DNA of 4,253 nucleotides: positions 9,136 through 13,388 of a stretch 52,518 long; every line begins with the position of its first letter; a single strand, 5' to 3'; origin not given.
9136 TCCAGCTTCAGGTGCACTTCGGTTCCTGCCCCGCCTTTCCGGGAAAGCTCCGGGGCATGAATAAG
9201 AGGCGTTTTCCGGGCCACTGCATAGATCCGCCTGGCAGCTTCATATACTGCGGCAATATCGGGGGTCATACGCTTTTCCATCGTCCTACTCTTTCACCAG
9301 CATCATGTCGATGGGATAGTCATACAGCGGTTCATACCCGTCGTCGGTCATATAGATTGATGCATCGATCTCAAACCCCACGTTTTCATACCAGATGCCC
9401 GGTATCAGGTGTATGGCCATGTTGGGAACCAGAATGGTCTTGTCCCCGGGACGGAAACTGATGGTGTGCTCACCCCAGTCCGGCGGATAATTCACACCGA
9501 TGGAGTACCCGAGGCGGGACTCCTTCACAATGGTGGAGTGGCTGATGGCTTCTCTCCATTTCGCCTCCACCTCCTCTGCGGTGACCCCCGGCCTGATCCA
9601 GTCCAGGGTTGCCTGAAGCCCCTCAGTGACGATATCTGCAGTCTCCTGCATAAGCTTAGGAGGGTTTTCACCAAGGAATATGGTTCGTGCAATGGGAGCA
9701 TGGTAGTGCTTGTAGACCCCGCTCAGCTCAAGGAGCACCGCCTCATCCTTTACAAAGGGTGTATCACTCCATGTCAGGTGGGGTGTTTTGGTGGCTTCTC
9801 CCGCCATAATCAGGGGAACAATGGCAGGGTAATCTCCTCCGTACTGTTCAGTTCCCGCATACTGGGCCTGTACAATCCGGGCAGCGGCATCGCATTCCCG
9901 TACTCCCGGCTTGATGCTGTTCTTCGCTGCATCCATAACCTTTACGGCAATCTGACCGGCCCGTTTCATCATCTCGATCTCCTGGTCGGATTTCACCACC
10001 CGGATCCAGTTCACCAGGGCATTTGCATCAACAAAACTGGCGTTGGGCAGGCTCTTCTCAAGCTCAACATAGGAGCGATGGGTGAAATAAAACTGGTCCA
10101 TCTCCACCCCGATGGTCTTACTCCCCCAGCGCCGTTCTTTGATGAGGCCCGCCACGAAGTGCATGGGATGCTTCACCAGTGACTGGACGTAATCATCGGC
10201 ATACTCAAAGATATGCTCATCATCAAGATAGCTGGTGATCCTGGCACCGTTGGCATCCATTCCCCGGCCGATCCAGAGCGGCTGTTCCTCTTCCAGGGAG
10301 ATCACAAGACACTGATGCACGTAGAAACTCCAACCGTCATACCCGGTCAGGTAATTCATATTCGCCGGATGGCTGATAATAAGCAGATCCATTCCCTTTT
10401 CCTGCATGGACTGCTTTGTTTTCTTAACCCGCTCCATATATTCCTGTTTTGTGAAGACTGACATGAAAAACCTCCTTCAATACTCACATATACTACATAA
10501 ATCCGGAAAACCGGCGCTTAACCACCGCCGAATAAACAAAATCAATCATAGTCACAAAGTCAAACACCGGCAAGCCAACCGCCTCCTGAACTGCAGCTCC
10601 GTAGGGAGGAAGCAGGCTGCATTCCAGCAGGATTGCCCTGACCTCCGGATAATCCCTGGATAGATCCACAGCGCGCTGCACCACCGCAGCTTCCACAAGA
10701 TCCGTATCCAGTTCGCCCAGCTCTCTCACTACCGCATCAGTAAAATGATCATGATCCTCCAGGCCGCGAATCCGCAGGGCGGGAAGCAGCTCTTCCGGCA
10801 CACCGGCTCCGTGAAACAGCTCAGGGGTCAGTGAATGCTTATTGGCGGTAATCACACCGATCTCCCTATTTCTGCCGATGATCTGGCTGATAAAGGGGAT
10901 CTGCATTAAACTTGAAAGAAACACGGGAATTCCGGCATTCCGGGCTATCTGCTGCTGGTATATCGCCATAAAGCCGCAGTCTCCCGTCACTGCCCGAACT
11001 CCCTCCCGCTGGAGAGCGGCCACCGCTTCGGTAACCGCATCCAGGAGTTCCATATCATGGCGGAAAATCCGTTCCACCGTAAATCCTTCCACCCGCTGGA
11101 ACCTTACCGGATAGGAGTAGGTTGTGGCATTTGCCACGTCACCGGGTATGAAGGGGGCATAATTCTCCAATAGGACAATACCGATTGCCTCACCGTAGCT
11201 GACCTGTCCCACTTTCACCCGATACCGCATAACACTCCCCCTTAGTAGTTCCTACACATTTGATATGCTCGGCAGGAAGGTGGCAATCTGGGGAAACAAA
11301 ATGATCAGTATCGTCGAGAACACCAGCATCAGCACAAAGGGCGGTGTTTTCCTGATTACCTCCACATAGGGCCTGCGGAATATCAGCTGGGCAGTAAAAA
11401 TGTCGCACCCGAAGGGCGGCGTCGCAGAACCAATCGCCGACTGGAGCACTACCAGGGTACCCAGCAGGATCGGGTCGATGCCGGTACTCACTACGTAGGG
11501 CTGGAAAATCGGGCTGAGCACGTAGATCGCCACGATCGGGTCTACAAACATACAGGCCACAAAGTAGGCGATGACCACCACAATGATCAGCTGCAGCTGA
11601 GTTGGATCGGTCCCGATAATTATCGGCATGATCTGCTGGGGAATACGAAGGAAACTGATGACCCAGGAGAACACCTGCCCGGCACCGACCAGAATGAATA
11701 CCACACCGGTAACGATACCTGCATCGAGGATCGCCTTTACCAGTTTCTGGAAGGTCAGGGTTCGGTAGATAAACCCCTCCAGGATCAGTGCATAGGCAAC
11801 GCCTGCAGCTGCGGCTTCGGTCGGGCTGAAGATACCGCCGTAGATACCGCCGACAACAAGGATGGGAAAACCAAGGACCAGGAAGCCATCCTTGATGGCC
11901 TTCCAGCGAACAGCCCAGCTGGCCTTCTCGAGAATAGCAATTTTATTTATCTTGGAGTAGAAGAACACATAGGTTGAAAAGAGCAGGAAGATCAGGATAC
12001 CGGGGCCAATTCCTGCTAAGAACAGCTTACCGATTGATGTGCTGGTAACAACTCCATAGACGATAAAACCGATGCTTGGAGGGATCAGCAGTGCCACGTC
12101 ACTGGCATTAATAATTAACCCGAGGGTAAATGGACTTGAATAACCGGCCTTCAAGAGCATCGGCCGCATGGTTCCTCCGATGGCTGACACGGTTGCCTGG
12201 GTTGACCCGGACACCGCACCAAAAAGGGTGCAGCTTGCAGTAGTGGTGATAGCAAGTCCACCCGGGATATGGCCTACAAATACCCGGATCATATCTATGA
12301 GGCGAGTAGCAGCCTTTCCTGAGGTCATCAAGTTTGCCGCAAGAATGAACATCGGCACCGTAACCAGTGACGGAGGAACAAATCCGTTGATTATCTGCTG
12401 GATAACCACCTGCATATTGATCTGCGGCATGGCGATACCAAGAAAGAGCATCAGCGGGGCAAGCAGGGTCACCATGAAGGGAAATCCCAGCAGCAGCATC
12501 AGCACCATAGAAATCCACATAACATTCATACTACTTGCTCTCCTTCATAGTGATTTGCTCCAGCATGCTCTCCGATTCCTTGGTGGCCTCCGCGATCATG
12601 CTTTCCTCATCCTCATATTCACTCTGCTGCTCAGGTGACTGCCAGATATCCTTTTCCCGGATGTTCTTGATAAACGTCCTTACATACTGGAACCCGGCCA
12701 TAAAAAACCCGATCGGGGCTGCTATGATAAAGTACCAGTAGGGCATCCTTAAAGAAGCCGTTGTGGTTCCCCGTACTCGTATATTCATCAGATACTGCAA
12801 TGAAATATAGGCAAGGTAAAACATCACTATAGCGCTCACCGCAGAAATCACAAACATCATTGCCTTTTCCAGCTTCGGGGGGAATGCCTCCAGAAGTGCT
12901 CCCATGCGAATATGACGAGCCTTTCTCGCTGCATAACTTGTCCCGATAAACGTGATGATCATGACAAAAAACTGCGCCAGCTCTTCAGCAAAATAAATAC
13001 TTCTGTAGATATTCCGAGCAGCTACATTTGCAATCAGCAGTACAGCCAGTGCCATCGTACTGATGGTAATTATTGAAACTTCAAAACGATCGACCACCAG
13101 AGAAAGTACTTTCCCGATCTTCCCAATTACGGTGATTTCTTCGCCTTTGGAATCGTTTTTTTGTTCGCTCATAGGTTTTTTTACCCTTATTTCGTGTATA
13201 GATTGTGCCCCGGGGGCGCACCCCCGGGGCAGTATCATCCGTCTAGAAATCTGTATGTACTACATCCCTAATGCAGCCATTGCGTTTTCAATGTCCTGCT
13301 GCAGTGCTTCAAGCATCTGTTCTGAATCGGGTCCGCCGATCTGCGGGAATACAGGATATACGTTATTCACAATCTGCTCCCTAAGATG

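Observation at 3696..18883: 15-kb single-strand gene train resembling a (hydroxy)ectoine catabolic operon, with a non-canonical parts list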

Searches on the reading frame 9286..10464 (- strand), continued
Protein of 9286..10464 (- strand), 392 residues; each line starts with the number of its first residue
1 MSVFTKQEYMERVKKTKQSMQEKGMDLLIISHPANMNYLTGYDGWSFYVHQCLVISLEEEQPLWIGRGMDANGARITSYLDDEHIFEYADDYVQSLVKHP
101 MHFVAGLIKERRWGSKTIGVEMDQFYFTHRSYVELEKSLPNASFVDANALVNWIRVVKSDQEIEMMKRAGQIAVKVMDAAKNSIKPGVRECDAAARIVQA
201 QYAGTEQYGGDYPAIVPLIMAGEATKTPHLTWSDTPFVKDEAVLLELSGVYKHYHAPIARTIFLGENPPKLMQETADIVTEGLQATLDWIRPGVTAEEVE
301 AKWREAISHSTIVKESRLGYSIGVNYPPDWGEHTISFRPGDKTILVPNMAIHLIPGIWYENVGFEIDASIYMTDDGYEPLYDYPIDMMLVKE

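Call 36: find_encoding_contigs(protein=P0016, flank=10000, max_places=1)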
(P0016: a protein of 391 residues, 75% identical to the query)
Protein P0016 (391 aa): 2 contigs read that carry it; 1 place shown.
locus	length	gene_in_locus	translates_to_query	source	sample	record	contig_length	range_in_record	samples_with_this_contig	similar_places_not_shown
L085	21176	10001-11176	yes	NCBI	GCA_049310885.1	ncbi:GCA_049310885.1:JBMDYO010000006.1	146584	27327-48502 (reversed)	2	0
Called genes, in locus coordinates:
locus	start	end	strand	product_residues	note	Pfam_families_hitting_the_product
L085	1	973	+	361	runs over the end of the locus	PF00266:Aminotran_5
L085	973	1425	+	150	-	PF13404:HTH_AsnC-type, PF13412:HTH_24, PF22451:NirdL-like_HTH (weak), PF01037:AsnC_trans_reg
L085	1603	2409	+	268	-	PF09339:HTH_IclR, PF01614:IclR_C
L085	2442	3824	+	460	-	PF00202:Aminotran_3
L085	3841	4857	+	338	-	PF01118:Semialdhyde_dh, PF02774:Semialdhyde_dhC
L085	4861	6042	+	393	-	PF01546:Peptidase_M20, PF07687:M20_dimer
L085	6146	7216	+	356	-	PF03480:DctP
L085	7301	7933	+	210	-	PF04290:DctQ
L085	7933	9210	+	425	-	PF06808:DctM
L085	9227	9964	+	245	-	-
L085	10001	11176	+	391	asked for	PF01321:Creatinase_N, PF00557:Peptidase_M24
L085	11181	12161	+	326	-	PF00291:PALP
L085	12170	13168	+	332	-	PF02423:OCD_Mu_crystall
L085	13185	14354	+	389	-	PF01321:Creatinase_N, PF00557:Peptidase_M24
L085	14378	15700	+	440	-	PF00696:AA_kinase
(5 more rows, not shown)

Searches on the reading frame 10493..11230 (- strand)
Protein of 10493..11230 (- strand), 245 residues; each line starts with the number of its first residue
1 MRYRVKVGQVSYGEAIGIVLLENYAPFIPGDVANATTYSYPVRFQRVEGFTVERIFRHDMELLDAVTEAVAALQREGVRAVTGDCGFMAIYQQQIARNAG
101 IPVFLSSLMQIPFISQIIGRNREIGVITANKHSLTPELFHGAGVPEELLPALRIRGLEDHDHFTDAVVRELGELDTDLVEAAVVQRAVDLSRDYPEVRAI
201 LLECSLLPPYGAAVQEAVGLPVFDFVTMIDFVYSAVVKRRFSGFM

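Call 4: search_protein_families(library=ncbifam, proteins=[window:10493-11230:-], max_evalue=0.00001)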
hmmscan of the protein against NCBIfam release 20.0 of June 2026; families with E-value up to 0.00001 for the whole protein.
window:10493-11230:- (245 aa): 1 family
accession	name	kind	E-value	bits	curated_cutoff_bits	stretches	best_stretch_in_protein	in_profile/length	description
NF005679.0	PRK07475.1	subfamily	6.7e-84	281.1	231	1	5-244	6-245/246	hypothetical protein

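Call 8: search_protein_families(library=pfam, proteins=[window:10493-11230:-])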
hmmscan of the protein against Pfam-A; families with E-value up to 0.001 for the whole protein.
window:10493-11230:- (245 aa): 1 family
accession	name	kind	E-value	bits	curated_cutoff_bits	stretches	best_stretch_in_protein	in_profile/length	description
PF01177.27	Asp_Glu_race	-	0.00014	22.1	31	1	65-227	55-205/211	Asp/Glu/Hydantoin racemase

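Call 42: search_protein_families(library=ncbifam, proteins=[window:10493-11230:-], max_evalue=10)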
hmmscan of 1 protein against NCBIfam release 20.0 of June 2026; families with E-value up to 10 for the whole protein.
window:10493-11230:- (245 aa): 1 family
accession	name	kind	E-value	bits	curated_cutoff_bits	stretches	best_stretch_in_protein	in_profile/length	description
NF005679.0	PRK07475.1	subfamily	6.7e-84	281.1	231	1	5-244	6-245/246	hypothetical protein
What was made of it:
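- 10493..11230 (-): Two-cysteine racemase/epimerase-fold protein of family PRK07475. It is the constant partner of DoeA1 and is not a EutA orthologue. NF005679 scores 281 bits (cut-off 231) and is the only NCBIfam hit even at E<=10 (call 42).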

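Call 43: search_solved_structures(query=window:10493-11230:-, max_evalue=1, show_alignments=1)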
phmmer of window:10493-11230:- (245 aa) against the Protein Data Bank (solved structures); distinct sequences matched with E-value up to 1: 0.
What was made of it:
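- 10493..11230 (-): There is no PDB sequence hit (call 43).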

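Call 44: find_homologous_proteins(query=window:10493-11230:-, max_evalue=0.00001)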
Query window:10493-11230:- (245 aa): 3339 proteins with E <= 0.00001 among 5655 candidates; the best 120 are listed.
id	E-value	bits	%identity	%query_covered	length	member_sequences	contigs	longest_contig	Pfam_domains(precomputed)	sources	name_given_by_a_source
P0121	7.0e-156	535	100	100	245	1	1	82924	-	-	-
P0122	2.4e-122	425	79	100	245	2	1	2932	-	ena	-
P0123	2.9e-106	373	71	100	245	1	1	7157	-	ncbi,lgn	-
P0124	1.5e-104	367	67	100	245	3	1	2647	-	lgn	-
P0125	1.1e-101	357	67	100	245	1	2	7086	PF01177.28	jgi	jgi:Asp/Glu/hydantoin racemase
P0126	7.7e-101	355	67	100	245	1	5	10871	PF01177.28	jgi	jgi:Asp/Glu/hydantoin racemase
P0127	8.3e-101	355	65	100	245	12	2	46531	-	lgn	-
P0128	1.1e-100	354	69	100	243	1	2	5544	PF01177.28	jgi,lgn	jgi:hypothetical protein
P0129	1.4e-100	354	67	100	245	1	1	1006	PF01177.28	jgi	jgi:Asp/Glu/hydantoin racemase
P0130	2.3e-100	353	64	100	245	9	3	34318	-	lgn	-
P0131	5.3e-100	352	67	100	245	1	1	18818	PF01177.28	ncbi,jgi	-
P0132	9.3e-100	351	65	100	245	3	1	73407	-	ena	-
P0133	1.3e-99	351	69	100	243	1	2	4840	PF01177.28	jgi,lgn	jgi:Asp/Glu/hydantoin racemase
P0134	1.6e-99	350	64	100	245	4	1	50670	-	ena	-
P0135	1.6e-99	350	68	100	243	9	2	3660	PF01177.28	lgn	-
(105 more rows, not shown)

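Call 51: predict_structure(alignment_id=A2)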
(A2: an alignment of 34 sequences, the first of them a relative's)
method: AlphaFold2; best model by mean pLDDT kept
length: 245 residues; sequences in the alignment: 34
mean_pLDDT: 87.0   pTM: 0.85
mean pLDDT of the five models: 87.0, 81.0, 79.4, 77.4, 76.2
residues with pLDDT >= 90: 148; 70-90: 74; 50-70: 12; < 50: 11
segments of 3 or more residues with pLDDT < 50: 1-11
pLDDT, mean of each block of 10 residues (from residue 1): 37 77 64 81 87 86 94 92 89 92 94 94 95 94 95 96 85 87 98 98 90 97 94 84 62
secondary structure, 60 per line:
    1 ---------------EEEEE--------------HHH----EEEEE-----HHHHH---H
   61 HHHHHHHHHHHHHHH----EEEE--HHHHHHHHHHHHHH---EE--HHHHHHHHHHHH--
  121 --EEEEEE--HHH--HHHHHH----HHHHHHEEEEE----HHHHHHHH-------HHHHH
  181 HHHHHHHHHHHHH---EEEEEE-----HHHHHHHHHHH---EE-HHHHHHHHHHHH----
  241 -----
elements in order: E16-20 E42-46 H52-56 H60-75 E80-83 H86-99 H107-118 E123-128 H136-141 H146-151 E152-156 H161-168 H176-193 E197-202 H208-218 H225-236
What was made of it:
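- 10493..11230 (-): The AlphaFold2 model has pLDDT 87 (call 51).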

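Call 53: fold_search(model_id=the predicted structure, library=pdb)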
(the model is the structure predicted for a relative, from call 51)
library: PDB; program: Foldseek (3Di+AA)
matches with E <= 10: 1552; with E <= 0.001: 162
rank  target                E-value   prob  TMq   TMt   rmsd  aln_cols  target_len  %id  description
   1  3ixm                  1.1e-08  1.00  0.58  0.61   5.1       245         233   19  Structure of the Gly74Cys mutant of arylmalonate decarboxylase in the sulfate ion associated form (released 2010-02-23)
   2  3dtv_B                2.2e-08  1.00  0.60  0.62   5.2       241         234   17  Crystal structure of arylmalonate decarboxylase (released 2009-07-21)
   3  2vlb_D                2.2e-08  1.00  0.56  0.59   5.7       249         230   16  Structure of unliganded arylmalonate decarboxylase (released 2008-03-18)
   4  3ixl                  2.7e-08  1.00  0.60  0.62   5.7       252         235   17  Crystal structure of the Gly74Cys-Cys188Ser mutant of arylmalonate decarboxylase in the liganded form (released 2010-02-23)
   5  4ix1_E                2.9e-08  1.00  0.56  0.58   6.8       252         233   15  Crystal structure of hypothetical protein OPAG_01669 from Rhodococcus Opacus PD630, Target 016205 (released 2013-02-06)
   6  2vlb_A                4.2e-08  1.00  0.58  0.60   5.6       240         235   16  Structure of unliganded arylmalonate decarboxylase (released 2008-03-18)
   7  4ix1_C                7.5e-08  1.00  0.52  0.55   7.1       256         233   16  Crystal structure of hypothetical protein OPAG_01669 from Rhodococcus Opacus PD630, Target 016205 (released 2013-02-06)
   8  4ix1_A                8.5e-08  1.00  0.53  0.55   7.1       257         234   16  Crystal structure of hypothetical protein OPAG_01669 from Rhodococcus Opacus PD630, Target 016205 (released 2013-02-06)
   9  5ell_A                9.0e-08  1.00  0.59  0.62   6.1       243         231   16  Crystal structure of L-aspartate/glutamate-specific racemase from Escherichia coli (released 2015-11-18)
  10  3dtv_C                1.8e-07  1.00  0.55  0.59   5.5       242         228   16  Crystal structure of arylmalonate decarboxylase (released 2009-07-21)
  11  3eis_A                2.1e-07  1.00  0.55  0.59   5.8       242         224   15  Crystal Structure of Arylmalonate Decarboxylase (released 2009-09-22)
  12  2eq5_A                3.0e-07  1.00  0.63  0.70   4.6       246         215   18  Crystal structure of hydantoin racemase from Pyrococcus horikoshii OT3 (released 2007-10-02)
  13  2vlb_C                3.0e-07  1.00  0.56  0.57   5.2       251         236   18  Structure of unliganded arylmalonate decarboxylase (released 2008-03-18)
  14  3out_A                3.2e-07  1.00  0.50  0.47   6.7       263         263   13  Crystal structure of glutamate racemase from Francisella tularensis subsp. tularensis SCHU S4 in complex with D-glutam (released 2010-09-29)
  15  2vlb_B                5.1e-07  1.00  0.54  0.60   5.1       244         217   16  Structure of unliganded arylmalonate decarboxylase (released 2008-03-18)
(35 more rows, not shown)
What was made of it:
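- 10493..11230 (-): Foldseek finds arylmalonate decarboxylase and hydantoin and Asp/Glu racemases at TM about 0.6 (call 53).
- An unexplained racemase-fold partner is present (calls 42, 53).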

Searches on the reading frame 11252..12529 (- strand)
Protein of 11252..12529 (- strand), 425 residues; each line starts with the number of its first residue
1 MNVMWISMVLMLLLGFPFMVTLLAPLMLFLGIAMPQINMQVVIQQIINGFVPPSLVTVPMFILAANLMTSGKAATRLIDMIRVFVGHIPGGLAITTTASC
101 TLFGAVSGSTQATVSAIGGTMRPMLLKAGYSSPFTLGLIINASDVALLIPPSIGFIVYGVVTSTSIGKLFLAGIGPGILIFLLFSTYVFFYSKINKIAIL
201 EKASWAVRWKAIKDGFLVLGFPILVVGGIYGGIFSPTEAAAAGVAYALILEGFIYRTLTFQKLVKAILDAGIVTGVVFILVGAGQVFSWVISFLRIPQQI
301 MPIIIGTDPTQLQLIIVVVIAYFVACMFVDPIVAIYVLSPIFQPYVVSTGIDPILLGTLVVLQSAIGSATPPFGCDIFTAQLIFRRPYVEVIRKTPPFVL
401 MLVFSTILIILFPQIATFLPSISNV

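Call 3: search_protein_families(library=ncbifam, proteins=[window:11252-12529:-], max_evalue=0.00001)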
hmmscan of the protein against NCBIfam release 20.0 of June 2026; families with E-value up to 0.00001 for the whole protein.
window:11252-12529:- (425 aa): 3 families
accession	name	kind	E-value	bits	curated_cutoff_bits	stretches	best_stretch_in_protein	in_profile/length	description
TIGR00786.1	dctM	subfamily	4.2e-99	332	268.45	1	15-420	1-405/405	TRAP transporter large permease subunit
NF011634.1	PRK15060.1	equivalog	7.9e-58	196.5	800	1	12-415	14-416/425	2,3-diketo-L-gulonate TRAP transporter large permease YiaN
TIGR02123.1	TRAP_fused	subfamily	6.1e-08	31.8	320.65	1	9-389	120-508/615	TRAP transporter fused permease subunit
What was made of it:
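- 11252..12529 (-): TRAP large membrane subunit DctM. TIGR00786 scores 332 bits against a cut-off of 268 (call 3).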

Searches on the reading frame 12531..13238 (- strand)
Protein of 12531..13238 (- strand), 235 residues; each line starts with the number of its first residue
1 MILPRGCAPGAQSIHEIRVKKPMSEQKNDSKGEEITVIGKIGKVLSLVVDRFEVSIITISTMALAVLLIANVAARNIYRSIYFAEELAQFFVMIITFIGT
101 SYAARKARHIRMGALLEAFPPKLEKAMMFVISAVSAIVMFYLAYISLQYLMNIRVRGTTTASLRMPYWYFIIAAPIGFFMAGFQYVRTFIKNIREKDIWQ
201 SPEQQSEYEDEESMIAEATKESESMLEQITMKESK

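Call 3: search_protein_families(library=ncbifam, proteins=[window:12531-13238:-], max_evalue=0.00001)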
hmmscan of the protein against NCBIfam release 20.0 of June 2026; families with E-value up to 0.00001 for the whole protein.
window:12531-13238:- (235 aa): 0 families

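Call 8: search_protein_families(library=pfam, proteins=[window:12531-13238:-])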
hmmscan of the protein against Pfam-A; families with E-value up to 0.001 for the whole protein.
window:12531-13238:- (235 aa): 1 family
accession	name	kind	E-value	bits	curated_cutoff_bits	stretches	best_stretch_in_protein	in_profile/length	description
PF04290.18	DctQ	-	3.8e-24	85.5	28.3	1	65-194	2-131/132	Tripartite ATP-independent periplasmic transporters, DctQ component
